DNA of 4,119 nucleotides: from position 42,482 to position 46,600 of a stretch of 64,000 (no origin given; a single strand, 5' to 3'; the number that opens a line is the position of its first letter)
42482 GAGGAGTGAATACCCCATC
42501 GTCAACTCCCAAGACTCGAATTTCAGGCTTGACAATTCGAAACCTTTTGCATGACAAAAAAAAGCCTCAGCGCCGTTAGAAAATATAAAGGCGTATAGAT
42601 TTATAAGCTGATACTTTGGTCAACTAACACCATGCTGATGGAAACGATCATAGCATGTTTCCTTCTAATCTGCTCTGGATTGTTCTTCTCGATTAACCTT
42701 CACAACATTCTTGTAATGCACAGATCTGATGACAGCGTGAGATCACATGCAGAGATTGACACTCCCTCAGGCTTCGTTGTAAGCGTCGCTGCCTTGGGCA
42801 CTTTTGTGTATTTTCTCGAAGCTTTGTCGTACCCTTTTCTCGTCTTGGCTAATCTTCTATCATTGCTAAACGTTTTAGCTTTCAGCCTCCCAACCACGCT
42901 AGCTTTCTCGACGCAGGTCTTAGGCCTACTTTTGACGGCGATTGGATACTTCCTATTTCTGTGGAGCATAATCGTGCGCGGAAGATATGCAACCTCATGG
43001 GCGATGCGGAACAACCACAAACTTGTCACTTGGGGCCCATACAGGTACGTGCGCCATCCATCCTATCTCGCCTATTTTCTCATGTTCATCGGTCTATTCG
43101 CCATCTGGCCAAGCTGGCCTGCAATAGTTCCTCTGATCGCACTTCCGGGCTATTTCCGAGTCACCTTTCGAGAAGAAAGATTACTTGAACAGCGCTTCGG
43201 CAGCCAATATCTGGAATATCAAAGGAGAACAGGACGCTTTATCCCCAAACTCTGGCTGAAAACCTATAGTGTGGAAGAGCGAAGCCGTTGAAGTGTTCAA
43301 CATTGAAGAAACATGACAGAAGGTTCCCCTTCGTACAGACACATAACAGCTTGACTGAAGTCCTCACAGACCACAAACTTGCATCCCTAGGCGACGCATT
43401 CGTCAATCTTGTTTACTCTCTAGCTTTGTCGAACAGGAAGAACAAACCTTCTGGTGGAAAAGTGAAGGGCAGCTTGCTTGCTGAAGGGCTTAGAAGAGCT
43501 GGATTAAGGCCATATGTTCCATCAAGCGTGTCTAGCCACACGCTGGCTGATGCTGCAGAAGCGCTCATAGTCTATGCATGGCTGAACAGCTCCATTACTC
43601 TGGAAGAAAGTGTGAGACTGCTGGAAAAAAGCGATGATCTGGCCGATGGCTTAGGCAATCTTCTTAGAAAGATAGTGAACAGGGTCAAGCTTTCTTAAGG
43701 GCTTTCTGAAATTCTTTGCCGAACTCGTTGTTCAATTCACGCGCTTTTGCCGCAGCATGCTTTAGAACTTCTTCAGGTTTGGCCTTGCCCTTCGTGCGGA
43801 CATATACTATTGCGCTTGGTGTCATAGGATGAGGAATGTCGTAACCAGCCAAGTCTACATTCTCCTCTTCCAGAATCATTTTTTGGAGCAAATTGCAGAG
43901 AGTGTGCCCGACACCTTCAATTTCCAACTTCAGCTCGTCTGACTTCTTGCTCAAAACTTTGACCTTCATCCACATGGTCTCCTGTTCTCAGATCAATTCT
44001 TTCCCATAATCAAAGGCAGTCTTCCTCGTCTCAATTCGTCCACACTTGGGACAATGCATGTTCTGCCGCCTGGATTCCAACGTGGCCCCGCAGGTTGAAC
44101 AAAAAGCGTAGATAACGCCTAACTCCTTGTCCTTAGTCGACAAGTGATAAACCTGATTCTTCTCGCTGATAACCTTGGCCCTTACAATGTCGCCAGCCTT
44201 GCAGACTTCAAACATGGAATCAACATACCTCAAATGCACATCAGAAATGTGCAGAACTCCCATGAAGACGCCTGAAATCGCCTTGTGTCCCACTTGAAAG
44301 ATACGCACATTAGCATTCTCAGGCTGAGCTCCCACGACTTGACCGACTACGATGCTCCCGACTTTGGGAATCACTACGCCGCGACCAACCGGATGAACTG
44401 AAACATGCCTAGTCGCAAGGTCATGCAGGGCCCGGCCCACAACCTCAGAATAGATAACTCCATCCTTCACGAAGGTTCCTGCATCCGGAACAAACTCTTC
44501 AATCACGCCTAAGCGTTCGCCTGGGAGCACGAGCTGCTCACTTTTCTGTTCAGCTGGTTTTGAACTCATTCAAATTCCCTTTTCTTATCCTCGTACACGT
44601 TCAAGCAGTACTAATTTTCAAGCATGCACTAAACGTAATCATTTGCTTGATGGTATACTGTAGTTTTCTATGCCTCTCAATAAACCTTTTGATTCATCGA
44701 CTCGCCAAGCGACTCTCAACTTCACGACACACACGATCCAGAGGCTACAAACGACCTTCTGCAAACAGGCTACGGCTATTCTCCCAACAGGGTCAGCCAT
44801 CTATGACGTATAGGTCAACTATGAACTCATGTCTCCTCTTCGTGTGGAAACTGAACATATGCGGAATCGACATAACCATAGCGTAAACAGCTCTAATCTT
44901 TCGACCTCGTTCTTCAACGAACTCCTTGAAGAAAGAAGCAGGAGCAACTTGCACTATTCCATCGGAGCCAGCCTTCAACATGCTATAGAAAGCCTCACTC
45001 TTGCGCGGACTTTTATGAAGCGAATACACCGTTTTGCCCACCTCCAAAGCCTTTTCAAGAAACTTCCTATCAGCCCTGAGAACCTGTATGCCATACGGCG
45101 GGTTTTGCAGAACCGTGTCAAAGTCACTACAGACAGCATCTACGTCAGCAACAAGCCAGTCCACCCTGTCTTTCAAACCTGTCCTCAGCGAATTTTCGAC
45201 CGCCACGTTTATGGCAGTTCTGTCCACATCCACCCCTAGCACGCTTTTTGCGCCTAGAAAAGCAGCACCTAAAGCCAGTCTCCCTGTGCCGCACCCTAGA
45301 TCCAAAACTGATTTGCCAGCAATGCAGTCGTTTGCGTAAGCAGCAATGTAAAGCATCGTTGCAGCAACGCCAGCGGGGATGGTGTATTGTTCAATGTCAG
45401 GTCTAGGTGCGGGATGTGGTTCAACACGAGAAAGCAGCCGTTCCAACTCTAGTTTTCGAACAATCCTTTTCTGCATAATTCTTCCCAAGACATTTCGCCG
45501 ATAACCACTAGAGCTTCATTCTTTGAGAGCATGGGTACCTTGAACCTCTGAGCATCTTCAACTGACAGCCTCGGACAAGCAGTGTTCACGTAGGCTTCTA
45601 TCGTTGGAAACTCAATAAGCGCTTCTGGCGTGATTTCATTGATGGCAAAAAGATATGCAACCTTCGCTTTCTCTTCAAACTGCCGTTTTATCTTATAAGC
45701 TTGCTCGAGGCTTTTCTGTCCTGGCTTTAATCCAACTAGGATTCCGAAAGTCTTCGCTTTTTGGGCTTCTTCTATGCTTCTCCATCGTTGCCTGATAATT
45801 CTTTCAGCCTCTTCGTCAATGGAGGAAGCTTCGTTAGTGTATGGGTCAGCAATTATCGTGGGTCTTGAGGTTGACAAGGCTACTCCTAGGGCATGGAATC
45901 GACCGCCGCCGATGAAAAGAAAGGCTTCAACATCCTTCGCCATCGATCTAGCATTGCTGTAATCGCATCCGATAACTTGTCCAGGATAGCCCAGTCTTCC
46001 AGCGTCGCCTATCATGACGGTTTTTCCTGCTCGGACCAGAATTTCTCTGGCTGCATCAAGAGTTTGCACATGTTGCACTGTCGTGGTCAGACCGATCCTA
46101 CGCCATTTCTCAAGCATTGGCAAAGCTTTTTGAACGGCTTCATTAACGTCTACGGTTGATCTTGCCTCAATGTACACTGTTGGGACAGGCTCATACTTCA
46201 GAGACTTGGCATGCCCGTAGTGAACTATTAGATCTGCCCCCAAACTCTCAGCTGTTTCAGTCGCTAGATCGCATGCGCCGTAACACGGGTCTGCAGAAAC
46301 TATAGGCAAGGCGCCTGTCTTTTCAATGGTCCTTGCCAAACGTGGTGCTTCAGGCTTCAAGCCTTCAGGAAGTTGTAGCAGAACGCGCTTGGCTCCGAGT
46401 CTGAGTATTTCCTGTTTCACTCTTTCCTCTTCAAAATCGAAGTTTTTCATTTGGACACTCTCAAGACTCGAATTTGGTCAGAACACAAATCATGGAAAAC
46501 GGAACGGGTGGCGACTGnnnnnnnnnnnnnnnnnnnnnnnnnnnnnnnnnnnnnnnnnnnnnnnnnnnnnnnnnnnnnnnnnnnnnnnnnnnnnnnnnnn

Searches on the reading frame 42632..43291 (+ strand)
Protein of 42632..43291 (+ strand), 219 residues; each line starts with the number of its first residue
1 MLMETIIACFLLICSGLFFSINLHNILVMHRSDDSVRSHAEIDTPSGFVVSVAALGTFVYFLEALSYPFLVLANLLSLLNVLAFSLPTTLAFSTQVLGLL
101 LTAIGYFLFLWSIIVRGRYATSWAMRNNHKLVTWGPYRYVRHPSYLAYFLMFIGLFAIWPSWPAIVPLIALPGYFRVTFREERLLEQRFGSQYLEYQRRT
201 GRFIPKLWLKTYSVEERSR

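Call 71: search_protein_families(library=pfam, proteins=[window:42632-43291:+], max_evalue=0.001)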
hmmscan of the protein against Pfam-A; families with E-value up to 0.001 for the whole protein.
window:42632-43291:+ (219 aa): 2 families
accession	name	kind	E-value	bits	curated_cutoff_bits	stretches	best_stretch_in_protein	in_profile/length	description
PF04191.18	PEMT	-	7.3e-14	52.5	25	1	95-191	3-104/105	Phospholipid methyltransferase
PF04140.19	ICMT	-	5.8e-09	36.7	24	1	102-158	5-62/95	Isoprenylcysteine carboxyl methyltransferase (ICMT) family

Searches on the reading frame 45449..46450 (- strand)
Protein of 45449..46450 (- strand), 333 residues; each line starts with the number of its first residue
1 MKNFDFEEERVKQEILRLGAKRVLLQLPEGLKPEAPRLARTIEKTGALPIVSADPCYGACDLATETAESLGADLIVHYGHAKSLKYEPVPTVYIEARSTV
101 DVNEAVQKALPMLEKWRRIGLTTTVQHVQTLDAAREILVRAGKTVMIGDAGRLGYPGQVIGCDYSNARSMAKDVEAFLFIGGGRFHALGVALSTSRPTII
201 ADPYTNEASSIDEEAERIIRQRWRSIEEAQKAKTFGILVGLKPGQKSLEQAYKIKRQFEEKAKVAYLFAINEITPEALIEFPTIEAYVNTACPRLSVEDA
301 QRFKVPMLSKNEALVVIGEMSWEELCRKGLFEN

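Call 71: search_protein_families(library=pfam, proteins=[window:45449-46450:-], max_evalue=0.001)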
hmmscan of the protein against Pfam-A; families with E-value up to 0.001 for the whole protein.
window:45449-46450:- (333 aa): 1 family
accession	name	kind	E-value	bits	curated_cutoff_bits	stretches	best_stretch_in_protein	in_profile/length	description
PF01866.22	Diphthamide_syn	-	2.1e-89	300.4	33.2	1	27-323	1-298/302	Putative diphthamide synthesis protein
